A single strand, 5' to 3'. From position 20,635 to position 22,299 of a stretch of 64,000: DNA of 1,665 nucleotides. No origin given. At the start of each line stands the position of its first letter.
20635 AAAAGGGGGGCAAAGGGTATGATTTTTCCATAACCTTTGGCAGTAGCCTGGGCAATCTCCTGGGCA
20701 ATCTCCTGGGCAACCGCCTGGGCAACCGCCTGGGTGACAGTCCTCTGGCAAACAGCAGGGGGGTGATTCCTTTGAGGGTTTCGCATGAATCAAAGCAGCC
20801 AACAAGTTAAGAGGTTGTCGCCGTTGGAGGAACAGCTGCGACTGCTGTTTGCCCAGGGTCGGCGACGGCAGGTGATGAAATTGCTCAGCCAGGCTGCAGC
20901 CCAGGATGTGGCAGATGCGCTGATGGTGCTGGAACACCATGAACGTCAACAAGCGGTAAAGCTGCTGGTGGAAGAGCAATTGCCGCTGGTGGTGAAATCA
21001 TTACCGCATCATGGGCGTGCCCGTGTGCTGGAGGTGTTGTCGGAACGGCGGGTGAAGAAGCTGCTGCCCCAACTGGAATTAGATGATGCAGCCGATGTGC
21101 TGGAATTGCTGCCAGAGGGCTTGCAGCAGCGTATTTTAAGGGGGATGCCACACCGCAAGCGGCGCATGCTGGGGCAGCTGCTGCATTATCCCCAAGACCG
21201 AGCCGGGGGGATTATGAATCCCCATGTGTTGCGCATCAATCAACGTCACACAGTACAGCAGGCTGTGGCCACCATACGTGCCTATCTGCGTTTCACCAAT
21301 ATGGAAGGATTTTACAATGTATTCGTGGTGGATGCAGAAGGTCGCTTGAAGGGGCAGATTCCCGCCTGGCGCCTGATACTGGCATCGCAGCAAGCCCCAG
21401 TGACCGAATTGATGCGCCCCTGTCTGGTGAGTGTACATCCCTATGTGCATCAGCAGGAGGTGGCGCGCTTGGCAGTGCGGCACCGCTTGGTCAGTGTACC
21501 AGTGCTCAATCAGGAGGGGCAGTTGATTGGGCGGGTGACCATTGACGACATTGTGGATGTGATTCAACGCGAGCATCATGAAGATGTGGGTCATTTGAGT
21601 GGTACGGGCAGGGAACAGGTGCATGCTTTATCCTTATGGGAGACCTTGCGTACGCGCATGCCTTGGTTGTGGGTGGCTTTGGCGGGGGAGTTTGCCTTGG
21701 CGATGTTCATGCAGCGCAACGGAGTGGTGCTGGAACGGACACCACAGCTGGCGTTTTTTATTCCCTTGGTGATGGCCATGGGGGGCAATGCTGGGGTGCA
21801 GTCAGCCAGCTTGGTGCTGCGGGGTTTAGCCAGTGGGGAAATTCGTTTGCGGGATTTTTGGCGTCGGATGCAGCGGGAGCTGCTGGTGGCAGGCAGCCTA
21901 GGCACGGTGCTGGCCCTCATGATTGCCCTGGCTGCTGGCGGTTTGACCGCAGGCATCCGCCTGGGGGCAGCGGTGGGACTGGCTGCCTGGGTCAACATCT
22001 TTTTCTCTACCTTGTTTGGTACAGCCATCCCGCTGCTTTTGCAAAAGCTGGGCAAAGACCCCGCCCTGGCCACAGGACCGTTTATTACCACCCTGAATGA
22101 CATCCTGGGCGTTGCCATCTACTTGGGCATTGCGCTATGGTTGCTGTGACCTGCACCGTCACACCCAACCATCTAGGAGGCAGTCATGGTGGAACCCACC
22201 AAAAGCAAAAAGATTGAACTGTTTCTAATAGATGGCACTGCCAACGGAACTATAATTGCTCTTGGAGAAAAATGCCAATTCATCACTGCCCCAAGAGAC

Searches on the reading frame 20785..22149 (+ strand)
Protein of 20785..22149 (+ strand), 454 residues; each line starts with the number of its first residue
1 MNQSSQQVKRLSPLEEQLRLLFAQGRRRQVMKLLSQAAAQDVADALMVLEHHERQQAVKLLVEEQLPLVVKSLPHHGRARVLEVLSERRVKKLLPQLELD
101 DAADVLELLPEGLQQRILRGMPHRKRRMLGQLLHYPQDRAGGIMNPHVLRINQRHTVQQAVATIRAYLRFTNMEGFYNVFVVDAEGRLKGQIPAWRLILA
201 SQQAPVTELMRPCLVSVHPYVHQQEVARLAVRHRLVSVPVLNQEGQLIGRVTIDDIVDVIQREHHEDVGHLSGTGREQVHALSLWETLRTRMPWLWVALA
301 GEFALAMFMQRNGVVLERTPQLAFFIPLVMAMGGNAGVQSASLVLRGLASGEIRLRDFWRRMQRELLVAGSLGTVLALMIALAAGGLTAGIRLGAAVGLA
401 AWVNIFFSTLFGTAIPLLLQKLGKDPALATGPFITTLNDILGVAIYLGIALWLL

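Call 3: search_protein_families(library=pfam, proteins=[window:20785-22149:+], max_evalue=0.01)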
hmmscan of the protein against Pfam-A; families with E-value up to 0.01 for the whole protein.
window:20785-22149:+ (454 aa): 4 families
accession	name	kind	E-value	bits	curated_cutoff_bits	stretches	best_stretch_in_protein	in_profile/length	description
PF01769.21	MgtE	-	4.3e-34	117.9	27.6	1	326-449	1-125/125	Divalent cation transporter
PF03448.22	MgtE_N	-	1.1e-16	61.6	25.9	1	39-138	3-102/102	MgtE intracellular N domain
PF00571.33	CBS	-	4.9e-13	49.6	24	1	206-261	1-56/57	CBS domain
PF01706.21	FliG_C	-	0.0085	16.8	23.3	0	83-131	25-73/108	FliG C-terminal domain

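Call 10: find_encoding_contigs(protein=window:20785-22149:+, flank=10000, max_places=10)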
Protein window:20785-22149:+ (454 aa): no gene with exactly this product is on record in the collection.

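Call 12: find_related_loci(query=window:20785-22149:+, collection=genome_contigs, flank=10000)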
Query window:20785-22149:+ (454 aa) in genome_contigs; peptide patterns used: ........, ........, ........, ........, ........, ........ (x = any residue, [..] = any of these).
213 stretches matched a pattern; 6 encode a relative of the query (tblastn E <= 1e-3); 6 distinct loci.
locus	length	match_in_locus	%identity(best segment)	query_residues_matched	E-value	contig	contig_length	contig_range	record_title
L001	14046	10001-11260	38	33-451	4e-86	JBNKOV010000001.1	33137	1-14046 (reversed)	MAG: Holophagae bacterium isolate G1G2.bin.25.strict NODE_1_length_33137_cov_1.719298, whole genome shotgun sequence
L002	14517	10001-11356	34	3-453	6e-77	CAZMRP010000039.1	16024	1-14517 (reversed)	MAG TPA_asm: uncultured Myxococcales bacterium isolate binchicken_co60_5 genome assembly, contig: NODE_5311_length_16024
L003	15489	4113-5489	33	16-454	1e-64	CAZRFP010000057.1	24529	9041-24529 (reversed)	MAG TPA_asm: uncultured Planctomycetaceae bacterium isolate SRP193661_co1_189 genome assembly, contig: NODE_2100_length_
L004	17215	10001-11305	32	17-454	3e-63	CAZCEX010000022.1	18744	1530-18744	MAG TPA_asm: uncultured Thermoanaerobaculia bacterium isolate SRP155585_co2_217 genome assembly, contig: NODE_1514_lengt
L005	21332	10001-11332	34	5-447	2e-57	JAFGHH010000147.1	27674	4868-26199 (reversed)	MAG: Deltaproteobacteria bacterium isolate Zod_Metabat.1445 k87_2395318, whole genome shotgun sequence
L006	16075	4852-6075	30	49-454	7e-58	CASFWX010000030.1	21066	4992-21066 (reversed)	uncultured Verrucomicrobiota bacterium isolate Batch5_idba_bin.1470 genome assembly, contig: Batch5_idba_bin.1470.fa_k87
